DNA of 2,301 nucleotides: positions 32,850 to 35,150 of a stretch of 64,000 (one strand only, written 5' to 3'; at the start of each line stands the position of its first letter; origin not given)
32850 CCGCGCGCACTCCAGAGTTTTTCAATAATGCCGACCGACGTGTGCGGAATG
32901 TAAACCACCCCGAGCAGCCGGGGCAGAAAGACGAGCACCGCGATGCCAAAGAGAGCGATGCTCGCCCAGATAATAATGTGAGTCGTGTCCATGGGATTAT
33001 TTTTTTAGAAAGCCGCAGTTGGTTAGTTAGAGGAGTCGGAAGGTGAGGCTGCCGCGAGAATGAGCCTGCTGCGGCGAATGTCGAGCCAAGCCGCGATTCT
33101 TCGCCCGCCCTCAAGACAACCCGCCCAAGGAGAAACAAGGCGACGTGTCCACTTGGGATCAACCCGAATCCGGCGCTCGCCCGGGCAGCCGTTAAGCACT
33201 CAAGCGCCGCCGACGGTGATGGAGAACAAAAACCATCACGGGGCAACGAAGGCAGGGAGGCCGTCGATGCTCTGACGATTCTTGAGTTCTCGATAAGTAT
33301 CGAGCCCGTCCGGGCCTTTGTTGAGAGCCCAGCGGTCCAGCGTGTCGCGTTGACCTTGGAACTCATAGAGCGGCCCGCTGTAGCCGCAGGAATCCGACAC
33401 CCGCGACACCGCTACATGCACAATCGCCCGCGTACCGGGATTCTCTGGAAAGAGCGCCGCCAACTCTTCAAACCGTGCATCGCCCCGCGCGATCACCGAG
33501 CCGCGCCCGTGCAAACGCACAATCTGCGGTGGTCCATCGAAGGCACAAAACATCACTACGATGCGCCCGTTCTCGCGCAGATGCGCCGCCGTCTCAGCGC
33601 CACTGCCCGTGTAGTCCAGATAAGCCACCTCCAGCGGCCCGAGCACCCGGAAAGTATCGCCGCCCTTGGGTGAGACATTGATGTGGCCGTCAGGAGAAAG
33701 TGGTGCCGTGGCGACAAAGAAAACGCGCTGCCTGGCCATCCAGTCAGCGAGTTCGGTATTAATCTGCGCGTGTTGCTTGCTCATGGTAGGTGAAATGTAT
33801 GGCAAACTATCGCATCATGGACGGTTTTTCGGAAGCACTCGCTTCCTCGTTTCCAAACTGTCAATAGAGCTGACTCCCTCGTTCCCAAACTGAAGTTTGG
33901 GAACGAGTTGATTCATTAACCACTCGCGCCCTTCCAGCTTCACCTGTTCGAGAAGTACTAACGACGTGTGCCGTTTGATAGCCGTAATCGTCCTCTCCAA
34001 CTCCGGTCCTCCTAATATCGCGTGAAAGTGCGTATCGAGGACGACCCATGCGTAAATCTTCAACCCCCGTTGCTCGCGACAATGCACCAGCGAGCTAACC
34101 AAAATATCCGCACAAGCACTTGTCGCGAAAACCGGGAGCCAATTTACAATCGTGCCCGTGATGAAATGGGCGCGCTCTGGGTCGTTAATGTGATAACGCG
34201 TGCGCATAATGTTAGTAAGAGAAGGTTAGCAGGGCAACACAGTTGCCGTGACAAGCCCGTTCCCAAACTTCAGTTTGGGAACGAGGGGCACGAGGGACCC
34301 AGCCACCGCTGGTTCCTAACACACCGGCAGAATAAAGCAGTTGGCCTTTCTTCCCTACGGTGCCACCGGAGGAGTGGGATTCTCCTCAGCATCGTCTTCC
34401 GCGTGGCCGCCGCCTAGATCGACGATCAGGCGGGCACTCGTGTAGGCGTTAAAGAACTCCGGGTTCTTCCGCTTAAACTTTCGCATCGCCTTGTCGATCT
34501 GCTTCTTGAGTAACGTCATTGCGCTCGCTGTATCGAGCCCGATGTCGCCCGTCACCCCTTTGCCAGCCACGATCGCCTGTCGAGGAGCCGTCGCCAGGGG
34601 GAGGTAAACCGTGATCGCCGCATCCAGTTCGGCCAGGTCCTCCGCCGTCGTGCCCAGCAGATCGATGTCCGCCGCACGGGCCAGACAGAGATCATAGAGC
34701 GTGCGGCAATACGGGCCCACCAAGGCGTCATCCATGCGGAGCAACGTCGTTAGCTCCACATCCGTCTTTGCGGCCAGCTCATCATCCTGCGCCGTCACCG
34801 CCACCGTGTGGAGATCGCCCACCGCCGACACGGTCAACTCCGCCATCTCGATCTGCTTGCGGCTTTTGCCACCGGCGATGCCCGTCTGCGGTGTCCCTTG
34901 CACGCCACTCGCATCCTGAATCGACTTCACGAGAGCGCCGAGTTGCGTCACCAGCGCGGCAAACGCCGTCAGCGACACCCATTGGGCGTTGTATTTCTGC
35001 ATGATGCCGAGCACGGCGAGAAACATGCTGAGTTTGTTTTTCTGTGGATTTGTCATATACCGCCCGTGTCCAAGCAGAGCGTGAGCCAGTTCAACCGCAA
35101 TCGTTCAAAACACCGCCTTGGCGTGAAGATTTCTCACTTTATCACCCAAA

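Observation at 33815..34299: REPtron-like unit: RayT-type HuH transposase gene flanked by inverted 30-bp REP-like palindromes, but apparently lacking its catalytic tyrosine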

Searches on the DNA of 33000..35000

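Call 19: search_rna_families(source=window, start=33000, end=35000, threshold=evalue, max_evalue=10)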
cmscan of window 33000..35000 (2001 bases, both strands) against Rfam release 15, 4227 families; matches with E-value up to 10: 5.
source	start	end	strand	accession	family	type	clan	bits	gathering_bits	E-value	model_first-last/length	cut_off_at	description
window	33283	33302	+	RF00390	TYMV_upPK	Cis-reg;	-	20.8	38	0.36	1-23/23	no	turnip yellow mosaic virus upstream pseudo-knot (TYMV_upPK)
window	33871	33914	-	RF04136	MIR1862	Gene; miRNA;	-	17.8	84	3.7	1-90/90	no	MIR1862 microRNA precursor family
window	34250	34324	-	RF00507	Corona_FSE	Cis-reg; frameshift_element;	-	17.4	46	1.4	1-78/78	no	Coronavirus frameshifting stimulation element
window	34116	34182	+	RF01120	sR33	Gene; snRNA; snoRNA; CD-box;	-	15.9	37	3.4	1-55/55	no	Small nucleolar RNA sR33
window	34729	34788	-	RF01119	sR32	Gene; snRNA; snoRNA; CD-box;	-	12.1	40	4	1-57/57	no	Small nucleolar RNA sR32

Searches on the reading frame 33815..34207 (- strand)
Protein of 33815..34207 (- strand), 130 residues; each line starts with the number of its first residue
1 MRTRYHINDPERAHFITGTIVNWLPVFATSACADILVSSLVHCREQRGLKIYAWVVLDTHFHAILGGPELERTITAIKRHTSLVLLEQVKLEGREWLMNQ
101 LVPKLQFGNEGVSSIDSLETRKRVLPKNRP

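Call 5: search_protein_families(library=pfam, proteins=[window:33815-34207:-], max_evalue=1)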
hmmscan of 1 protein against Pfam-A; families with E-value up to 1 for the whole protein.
window:33815-34207:- (130 aa): 0 families

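Call 6: search_protein_families(library=ncbifam, proteins=[window:33815-34207:-], max_evalue=1)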
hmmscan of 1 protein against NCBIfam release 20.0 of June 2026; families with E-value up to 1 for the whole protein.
window:33815-34207:- (130 aa): 1 family
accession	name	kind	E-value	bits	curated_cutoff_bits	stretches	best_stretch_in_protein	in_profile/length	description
NF047646.1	REP_Tyr_transpos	equivalog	8.8e-13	48.4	80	1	6-86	4-88/146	REP-associated tyrosine transposase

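Call 7: find_homologous_proteins(query=window:33815-34207:-)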
Query window:33815-34207:- (130 aa): 27 proteins with E <= 0.001 among 36 candidates.
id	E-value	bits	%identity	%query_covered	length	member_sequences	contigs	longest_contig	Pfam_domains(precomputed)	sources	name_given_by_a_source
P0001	8.6e-82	289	100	100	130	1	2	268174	-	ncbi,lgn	ncbi:MAG: hypothetical protein ABIT76_08085 [Chthoniobacterales bacterium]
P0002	8.5e-53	195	67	100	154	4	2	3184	-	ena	-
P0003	2.7e-50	187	81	78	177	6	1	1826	-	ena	-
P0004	7.9e-47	176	77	78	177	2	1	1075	-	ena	-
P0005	2.7e-45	171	73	78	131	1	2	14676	-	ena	-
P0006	3.1e-45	171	73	78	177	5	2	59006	-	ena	-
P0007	1.2e-40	156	67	78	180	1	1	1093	-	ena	-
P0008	1.4e-40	156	66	78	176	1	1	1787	-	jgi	-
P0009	3.9e-36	142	60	78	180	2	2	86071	-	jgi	jgi:putative transposase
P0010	3.3e-34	135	58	78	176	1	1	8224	-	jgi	jgi:putative transposase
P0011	3.1e-33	132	60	78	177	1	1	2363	-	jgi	-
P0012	3.3e-33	132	57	78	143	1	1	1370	-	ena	-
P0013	4.2e-33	132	56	78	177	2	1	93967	-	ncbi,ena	-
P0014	8.5e-33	131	54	78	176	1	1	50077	-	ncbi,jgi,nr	ncbi:MAG TPA: transposase [Chthoniobacterales bacterium]|jgi:REP element-mobilizing transposase RayT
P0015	9.4e-33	131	56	78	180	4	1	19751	-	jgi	jgi:putative transposase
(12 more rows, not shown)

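Call 9: find_encoding_contigs(protein=P0002, flank=3000, max_places=4)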
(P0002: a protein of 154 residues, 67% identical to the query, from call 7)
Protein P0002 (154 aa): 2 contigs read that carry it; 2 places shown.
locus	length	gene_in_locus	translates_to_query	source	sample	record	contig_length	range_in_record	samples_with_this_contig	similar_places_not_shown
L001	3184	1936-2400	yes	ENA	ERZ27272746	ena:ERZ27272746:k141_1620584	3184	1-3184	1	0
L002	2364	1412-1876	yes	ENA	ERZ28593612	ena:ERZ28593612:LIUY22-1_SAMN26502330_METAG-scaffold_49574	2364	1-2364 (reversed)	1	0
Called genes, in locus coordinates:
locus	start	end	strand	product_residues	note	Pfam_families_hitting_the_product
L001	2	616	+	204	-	?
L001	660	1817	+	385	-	PF00069:Pkinase, PF07714:PK_Tyr_Ser-Thr, PF01636:APH (faint), PF03109:ABC1 (faint)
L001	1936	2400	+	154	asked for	-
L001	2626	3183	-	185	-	?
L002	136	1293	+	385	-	PF00069:Pkinase, PF07714:PK_Tyr_Ser-Thr, PF01636:APH (faint), PF03109:ABC1 (faint)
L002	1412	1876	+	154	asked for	-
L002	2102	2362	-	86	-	?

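Call 10: find_encoding_contigs(protein=P0006, flank=3000, max_places=4)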
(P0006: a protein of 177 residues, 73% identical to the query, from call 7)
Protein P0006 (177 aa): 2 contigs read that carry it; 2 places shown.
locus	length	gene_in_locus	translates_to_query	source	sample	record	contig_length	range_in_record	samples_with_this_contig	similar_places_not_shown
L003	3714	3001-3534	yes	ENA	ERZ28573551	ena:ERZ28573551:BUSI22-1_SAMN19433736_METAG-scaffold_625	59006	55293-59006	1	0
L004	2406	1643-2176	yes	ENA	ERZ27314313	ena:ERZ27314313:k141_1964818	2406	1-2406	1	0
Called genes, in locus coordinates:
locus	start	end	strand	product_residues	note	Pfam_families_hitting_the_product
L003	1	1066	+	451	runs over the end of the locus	PF00289:Biotin_carb_N, PF02222:ATP-grasp, PF02786:CPSase_L_D2, PF07478:Dala_Dala_lig_C (weak), PF02785:Biotin_carb_C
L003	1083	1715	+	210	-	PF02581:TMP-TENI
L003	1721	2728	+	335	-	PF00294:PfkB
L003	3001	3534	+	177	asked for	-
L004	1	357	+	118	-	?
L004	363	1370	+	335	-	PF00294:PfkB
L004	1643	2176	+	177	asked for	-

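Call 11: find_encoding_contigs(protein=P0003, flank=3000, max_places=4)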
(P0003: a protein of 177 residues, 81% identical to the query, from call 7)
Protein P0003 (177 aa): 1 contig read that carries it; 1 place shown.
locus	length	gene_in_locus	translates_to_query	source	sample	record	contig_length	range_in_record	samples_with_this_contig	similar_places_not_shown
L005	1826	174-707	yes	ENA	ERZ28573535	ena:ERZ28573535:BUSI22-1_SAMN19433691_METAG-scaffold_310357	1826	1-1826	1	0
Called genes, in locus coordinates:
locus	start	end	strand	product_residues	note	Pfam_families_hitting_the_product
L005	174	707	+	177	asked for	-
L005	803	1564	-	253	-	PF01738:DLH, PF12146:Hydrolase_4 (faint), PF00326:Peptidase_S9 (faint), PF08840:BAAT_C (faint)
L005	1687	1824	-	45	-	?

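Call 20: search_solved_structures(query=A1, max_evalue=0.01, show_alignments=2)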
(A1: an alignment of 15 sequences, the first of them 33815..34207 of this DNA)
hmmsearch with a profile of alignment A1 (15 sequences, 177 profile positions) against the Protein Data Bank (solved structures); distinct sequences matched with E-value up to 0.01: 1.
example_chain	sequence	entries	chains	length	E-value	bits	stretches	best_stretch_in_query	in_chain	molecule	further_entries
4er8_A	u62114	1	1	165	1.4e-07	34.7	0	33-71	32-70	TnpArep for protein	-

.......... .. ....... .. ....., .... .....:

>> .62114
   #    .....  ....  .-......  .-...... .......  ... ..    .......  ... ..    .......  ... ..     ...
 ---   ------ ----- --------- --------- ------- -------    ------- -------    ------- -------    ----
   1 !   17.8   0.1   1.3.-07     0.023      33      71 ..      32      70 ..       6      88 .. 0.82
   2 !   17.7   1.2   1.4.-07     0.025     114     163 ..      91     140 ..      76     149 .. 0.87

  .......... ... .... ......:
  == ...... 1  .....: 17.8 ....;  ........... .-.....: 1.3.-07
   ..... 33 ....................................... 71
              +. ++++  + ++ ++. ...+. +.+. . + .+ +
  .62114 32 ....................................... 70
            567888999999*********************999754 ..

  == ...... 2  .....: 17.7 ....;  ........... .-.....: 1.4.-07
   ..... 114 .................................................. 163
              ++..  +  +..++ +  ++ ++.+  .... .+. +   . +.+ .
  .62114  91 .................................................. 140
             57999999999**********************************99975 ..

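Call 21: search_protein_families(library=ncbifam, proteins=[P0003, P0006, P0014], max_evalue=0.01)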
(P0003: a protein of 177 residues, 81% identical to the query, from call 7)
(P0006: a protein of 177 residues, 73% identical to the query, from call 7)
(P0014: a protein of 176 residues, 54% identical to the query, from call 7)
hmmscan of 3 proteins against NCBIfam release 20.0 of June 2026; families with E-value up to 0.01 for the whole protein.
P0003 (177 aa): 1 family
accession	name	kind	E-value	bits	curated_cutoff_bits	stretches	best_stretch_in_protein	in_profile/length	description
NF047646.1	REP_Tyr_transpos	equivalog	1.5e-27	96.2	80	1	5-157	3-145/146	REP-associated tyrosine transposase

P0006 (177 aa): 1 family
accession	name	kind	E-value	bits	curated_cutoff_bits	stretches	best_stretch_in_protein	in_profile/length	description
NF047646.1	REP_Tyr_transpos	equivalog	3.9e-28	98.2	80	1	5-158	3-146/146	REP-associated tyrosine transposase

P0014 (176 aa): 2 families
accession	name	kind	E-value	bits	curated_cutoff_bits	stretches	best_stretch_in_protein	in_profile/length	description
NF047646.1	REP_Tyr_transpos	equivalog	1.1e-31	109.7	80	1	6-157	4-146/146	REP-associated tyrosine transposase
NF033573.1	transpos_IS200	equivalog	0.0092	16.2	55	0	32-94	30-95/126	IS200/IS605 family transposase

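Call 22: search_protein_families(library=pfam, proteins=[P0003, P0006, P0014], max_evalue=1)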
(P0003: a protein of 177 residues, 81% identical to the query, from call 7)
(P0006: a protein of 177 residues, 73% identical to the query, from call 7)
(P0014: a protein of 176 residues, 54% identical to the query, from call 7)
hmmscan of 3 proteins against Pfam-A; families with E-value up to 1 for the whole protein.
P0003 (177 aa): 0 families

P0006 (177 aa): 2 families
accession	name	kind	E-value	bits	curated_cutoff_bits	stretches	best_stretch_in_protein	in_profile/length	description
PF01797.21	Y1_Tnp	-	0.0072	16.9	23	1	34-92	26-87/121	Transposase IS200 like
PF10910.14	Phage_gene29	-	0.039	14.6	29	1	132-170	13-54/124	Phage gene 29 protein family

P0014 (176 aa): 1 family
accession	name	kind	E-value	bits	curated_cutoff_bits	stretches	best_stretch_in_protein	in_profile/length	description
PF01797.21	Y1_Tnp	-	0.0015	19.1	23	1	26-92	19-87/121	Transposase IS200 like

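Call 32: find_related_loci(query=A1, collection=metagenome_contigs, flank=3000)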
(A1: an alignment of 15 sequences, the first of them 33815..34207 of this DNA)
Query A1 (130 aa) in metagenome_contigs; peptide patterns used: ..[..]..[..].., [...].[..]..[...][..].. (x = any residue, [..] = any of these).
354 stretches matched a pattern; 160 encode a relative of the query (tblastn E <= 1e-3); the best 80 are kept; 80 distinct loci.
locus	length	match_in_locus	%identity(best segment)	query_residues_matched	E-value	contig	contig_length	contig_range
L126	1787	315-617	66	1-101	3e-47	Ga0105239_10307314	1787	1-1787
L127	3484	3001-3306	67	1-102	1e-45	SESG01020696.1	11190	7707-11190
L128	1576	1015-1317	65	1-101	3e-46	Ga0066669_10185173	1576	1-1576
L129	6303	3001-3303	65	1-101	1e-44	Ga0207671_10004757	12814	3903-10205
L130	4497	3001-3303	65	1-101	1e-44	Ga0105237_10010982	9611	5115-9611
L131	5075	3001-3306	63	1-102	5e-44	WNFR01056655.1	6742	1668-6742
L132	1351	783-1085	61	1-101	4e-45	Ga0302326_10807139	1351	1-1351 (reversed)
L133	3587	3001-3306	63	1-102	8e-44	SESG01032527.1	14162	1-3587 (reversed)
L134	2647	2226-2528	62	1-101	9e-43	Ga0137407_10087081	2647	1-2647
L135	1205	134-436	62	1-101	3e-44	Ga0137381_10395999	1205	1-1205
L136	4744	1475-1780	62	1-102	1e-42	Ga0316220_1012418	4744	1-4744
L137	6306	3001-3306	62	1-102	1e-42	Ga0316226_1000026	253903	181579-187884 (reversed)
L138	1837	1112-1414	62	1-101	3e-43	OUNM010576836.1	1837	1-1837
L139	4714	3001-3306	63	1-102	2e-42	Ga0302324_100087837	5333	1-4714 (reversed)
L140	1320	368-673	57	1-102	5e-43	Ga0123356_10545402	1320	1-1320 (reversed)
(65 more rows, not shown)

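Call 62: predict_structure(alignment_id=A4)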
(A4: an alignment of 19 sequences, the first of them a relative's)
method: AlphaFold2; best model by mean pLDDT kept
length: 177 residues; sequences in the alignment: 19
mean_pLDDT: 75.3   pTM: 0.73
mean pLDDT of the five models: 75.3, 73.2, 72.1, 70.9, 56.8
residues with pLDDT >= 90: 9; 70-90: 109; 50-70: 50; < 50: 9
segments of 3 or more residues with pLDDT < 50: 1-4, 164-168
pLDDT, mean of each block of 10 residues (from residue 1): 55 83 64 78 89 82 87 85 83 82 71 74 85 88 71 56 51 74
secondary structure, 60 per line:
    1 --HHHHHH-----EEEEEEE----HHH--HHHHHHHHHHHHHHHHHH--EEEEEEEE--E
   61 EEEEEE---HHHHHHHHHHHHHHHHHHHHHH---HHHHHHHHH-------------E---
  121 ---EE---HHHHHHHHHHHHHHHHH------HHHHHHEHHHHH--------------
elements in order: H3-8 E14-20 H30-47 E50-57 E60-66 H70-91 H95-103 H129-145 H152-157 H159-163

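Call 64: fold_search(model_id=the predicted structure, library=pdb)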
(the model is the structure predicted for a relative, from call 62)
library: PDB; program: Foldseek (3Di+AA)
matches with E <= 10: 1158; with E <= 0.001: 6
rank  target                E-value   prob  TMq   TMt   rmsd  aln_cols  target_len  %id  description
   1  4er8_A                6.2e-07  1.00  0.60  0.64   5.7       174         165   18  Structure of the REP associates tyrosine transposase bound to a REP hairpin (released 2012-08-15)
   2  2xma_B                4.7e-04  1.00  0.45  0.58   7.9       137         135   16  DEINOCOCCUS RADIODURANS ISDRA2 TRANSPOSASE RIGHT END DNA COMPLEX (released 2010-10-13)
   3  2xo6_D                5.6e-04  1.00  0.46  0.61   5.5       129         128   14  DEINOCOCCUS RADIODURANS ISDRA2 TRANSPOSASE Y132F MUTANT COMPLEXED WITH LEFT END RECOGNITION AND CLEAVAGE SITE (released 2010-10-13)
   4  2xma_E                8.2e-04  1.00  0.48  0.59   7.5       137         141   13  DEINOCOCCUS RADIODURANS ISDRA2 TRANSPOSASE RIGHT END DNA COMPLEX (released 2010-10-13)
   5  2xqc_D                8.2e-04  1.00  0.46  0.60   9.0       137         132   14  DEINOCOCCUS RADIODURANS ISDRA2 TRANSPOSASE COMPLEXED WITH LEFT END RECOGNITION AND CLEAVAGE SITE AND ZN (released 2010-10-13)
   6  2xm3_A                9.9e-04  1.00  0.43  0.57   5.6       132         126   14  Deinococcus radiodurans ISDra2 Transposase Left end DNA complex (released 2010-10-13)
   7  2xma_A                1.1e-03  1.00  0.47  0.59   7.8       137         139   15  DEINOCOCCUS RADIODURANS ISDRA2 TRANSPOSASE RIGHT END DNA COMPLEX (released 2010-10-13)
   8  2xm3_C                1.3e-03  1.00  0.46  0.61   5.7       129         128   15  Deinococcus radiodurans ISDra2 Transposase Left end DNA complex (released 2010-10-13)
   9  2xo6_A                1.4e-03  1.00  0.45  0.58   9.2       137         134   15  DEINOCOCCUS RADIODURANS ISDRA2 TRANSPOSASE Y132F MUTANT COMPLEXED WITH LEFT END RECOGNITION AND CLEAVAGE SITE (released 2010-10-13)
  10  2xm3_D                1.4e-03  1.00  0.45  0.59   5.5       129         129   16  Deinococcus radiodurans ISDra2 Transposase Left end DNA complex (released 2010-10-13)
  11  2vic_B                1.9e-03  1.00  0.48  0.64   7.7       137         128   14  CRYSTAL STRUCTURE OF THE ISHP608 TRANSPOSASE IN COMPLEX with Left end 26- mer DNA and manganese (released 2008-02-19)
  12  2a6m_A                2.6e-03  1.00  0.49  0.64   8.1       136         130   14  Crystal Structure of the ISHp608 Transposase (released 2005-10-25)
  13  2ec2_A                2.6e-03  1.00  0.46  0.61  11.4       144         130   10  Crystal structure of transposase from Sulfolobus tokodaii (released 2007-02-27)
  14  6fi8_B                2.7e-03  1.00  0.48  0.64   7.5       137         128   14  Crystal structure of the IS608 transposase in complex with left end 29-mer DNA hairpin and a 6-mer DNA representing th (released 2018-03-28)
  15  2xm3_B                2.9e-03  1.00  0.45  0.60   5.0       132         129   15  Deinococcus radiodurans ISDra2 Transposase Left end DNA complex (released 2010-10-13)
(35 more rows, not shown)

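Call 66: find_encoding_contigs(protein=P0001, flank=1500, max_places=4)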
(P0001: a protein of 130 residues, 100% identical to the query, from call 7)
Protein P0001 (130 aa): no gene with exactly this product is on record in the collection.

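Call 67: list_cluster_members(proteins=[P0001, P0002])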
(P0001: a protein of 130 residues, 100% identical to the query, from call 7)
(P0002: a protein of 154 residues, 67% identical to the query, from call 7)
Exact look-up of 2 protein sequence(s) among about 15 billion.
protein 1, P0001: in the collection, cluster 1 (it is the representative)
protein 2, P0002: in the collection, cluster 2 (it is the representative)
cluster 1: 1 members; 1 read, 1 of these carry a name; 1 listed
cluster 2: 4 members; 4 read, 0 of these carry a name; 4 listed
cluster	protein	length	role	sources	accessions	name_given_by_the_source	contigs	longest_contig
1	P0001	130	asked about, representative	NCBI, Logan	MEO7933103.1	MAG: hypothetical protein ABIT76_08085 [Chthoniobacterales bacterium]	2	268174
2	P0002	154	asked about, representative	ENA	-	-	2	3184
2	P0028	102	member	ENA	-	-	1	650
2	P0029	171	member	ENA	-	-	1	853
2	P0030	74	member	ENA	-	-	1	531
